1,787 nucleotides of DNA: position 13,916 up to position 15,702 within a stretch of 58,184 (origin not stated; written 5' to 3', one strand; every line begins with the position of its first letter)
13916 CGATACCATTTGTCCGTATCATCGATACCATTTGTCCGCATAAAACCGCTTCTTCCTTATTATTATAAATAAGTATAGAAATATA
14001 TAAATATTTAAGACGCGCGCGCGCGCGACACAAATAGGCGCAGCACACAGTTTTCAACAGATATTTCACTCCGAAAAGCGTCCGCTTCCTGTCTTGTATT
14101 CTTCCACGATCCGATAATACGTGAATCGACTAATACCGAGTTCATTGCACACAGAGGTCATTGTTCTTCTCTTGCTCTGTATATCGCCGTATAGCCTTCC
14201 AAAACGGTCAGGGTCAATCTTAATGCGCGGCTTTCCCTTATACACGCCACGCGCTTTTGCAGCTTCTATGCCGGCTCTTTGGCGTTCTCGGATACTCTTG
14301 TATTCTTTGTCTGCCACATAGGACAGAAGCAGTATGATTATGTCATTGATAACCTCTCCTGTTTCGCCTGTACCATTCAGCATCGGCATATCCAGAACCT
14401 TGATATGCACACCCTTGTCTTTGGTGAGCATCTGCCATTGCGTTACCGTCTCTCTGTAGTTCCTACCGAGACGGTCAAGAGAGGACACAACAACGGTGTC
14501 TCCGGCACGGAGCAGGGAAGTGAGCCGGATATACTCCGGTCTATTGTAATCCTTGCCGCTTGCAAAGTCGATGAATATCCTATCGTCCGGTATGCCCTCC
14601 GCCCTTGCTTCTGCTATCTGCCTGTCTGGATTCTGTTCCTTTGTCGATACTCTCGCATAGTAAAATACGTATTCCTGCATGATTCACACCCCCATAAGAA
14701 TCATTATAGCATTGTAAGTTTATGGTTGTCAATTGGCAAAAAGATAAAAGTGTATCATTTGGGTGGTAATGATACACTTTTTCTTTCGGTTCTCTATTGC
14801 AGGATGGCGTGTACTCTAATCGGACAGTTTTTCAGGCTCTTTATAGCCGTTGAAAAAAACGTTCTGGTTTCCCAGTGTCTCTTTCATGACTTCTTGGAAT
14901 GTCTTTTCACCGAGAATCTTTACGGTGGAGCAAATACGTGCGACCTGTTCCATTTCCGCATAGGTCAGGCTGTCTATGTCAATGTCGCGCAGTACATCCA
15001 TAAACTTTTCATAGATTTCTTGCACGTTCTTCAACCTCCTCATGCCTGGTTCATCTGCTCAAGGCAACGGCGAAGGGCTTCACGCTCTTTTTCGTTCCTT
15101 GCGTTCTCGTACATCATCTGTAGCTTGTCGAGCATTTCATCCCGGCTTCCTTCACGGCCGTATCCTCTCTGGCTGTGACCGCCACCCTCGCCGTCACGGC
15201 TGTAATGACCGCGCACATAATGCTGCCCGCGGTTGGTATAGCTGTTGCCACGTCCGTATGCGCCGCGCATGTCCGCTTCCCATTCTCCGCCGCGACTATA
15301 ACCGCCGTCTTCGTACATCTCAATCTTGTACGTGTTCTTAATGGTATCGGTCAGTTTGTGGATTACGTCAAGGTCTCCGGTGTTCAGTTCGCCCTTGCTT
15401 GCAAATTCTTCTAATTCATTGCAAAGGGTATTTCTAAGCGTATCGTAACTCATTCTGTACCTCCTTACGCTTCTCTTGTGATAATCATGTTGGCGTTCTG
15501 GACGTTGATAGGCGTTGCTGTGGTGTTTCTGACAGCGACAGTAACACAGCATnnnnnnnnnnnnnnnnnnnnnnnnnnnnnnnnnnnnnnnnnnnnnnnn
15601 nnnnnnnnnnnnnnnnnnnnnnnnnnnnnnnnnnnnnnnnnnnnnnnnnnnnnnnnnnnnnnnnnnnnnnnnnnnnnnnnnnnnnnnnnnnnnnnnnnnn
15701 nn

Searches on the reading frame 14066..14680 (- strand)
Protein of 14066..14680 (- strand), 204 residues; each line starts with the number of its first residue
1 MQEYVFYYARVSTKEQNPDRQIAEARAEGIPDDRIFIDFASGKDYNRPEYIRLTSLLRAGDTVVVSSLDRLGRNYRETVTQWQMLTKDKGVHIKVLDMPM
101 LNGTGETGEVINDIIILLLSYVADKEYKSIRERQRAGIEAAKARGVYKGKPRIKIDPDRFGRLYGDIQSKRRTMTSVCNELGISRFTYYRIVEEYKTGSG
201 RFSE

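Call 4: search_protein_families(library=pfam, proteins=[window:14066-14680:-], max_evalue=0.1)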
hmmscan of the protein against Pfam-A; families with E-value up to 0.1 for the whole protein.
window:14066-14680:- (204 aa): 7 families
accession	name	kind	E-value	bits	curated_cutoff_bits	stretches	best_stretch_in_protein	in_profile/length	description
PF00239.26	Resolvase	-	1.1e-28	100.6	23.3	1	6-146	2-144/145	Resolvase, N terminal domain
PF13518.12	HTH_28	-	0.0065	17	25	1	171-198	12-39/52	Helix-turn-helix domain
PF01527.26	HTH_Tnp_1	-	0.03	15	24.1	1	172-200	24-52/75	Transposase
PF13309.12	HTH_22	-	0.049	14.1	29.6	0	171-190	41-60/63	HTH domain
PF13022.12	HTH_Tnp_1_2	-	0.051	14.1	27.9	0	170-190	25-45/122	Helix-turn-helix of insertion element transposase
PF07374.17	DUF1492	-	0.053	14.1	21.5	0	171-193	71-93/100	Protein of unknown function (DUF1492)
PF00165.29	HTH_AraC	-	0.072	13.7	26.6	0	168-194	2-31/42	Bacterial regulatory helix-turn-helix proteins, AraC family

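Call 34: search_protein_families(library=ncbifam, proteins=[window:14066-14680:-], max_evalue=1)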
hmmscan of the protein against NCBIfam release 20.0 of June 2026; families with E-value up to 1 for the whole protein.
window:14066-14680:- (204 aa): 7 families
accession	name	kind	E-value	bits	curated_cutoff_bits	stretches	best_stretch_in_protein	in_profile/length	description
NF041201.1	recomb_XisF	equivalog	6.6e-17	61.6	375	1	8-147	4-142/465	fdxN element excision recombinase XisF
NF033518.0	transpos_IS607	equivalog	3.2e-09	36.6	110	1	4-122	55-175/187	IS607 family transposase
NF009949.0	PRK13413.1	equivalog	1.8e-05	24.5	272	1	5-195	2-196/203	master DNA invertase Mpi family serine-type recombinase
NF047344.1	SCCmet_CcrA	equivalog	0.0013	18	700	1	21-141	23-142/442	cassette chromosome recombinase CcrA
NF006791.0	PRK09295.1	equivalog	0.012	14.7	661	1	55-99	108-147/406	cysteine desulfurase SufS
NF049860.1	cyano_PGR5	equivalog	0.038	14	50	1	156-185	14-44/65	cyclic electron transport protein PGR5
NF033577.2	transpos_IS481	equivalog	0.044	13.3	224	1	167-198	9-40/284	IS481 family transposase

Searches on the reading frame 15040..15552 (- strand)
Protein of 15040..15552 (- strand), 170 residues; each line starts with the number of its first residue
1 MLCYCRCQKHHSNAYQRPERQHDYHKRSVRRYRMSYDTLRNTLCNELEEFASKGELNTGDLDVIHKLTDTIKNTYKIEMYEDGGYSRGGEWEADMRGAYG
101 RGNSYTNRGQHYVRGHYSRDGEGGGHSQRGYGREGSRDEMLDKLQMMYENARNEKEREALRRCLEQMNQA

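Call 4: search_protein_families(library=pfam, proteins=[window:15040-15552:-], max_evalue=0.1)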
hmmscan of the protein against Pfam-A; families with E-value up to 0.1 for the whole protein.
window:15040-15552:- (170 aa): 2 families
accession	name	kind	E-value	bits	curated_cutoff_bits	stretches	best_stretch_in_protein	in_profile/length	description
PF21454.2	MSP1_barrel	-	0.027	15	27.8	1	67-119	17-67/112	Major structural protein 1, jelly-roll domain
PF20531.3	DUF6746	-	0.05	14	27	1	32-75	37-79/124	Family of unknown function (DUF6746)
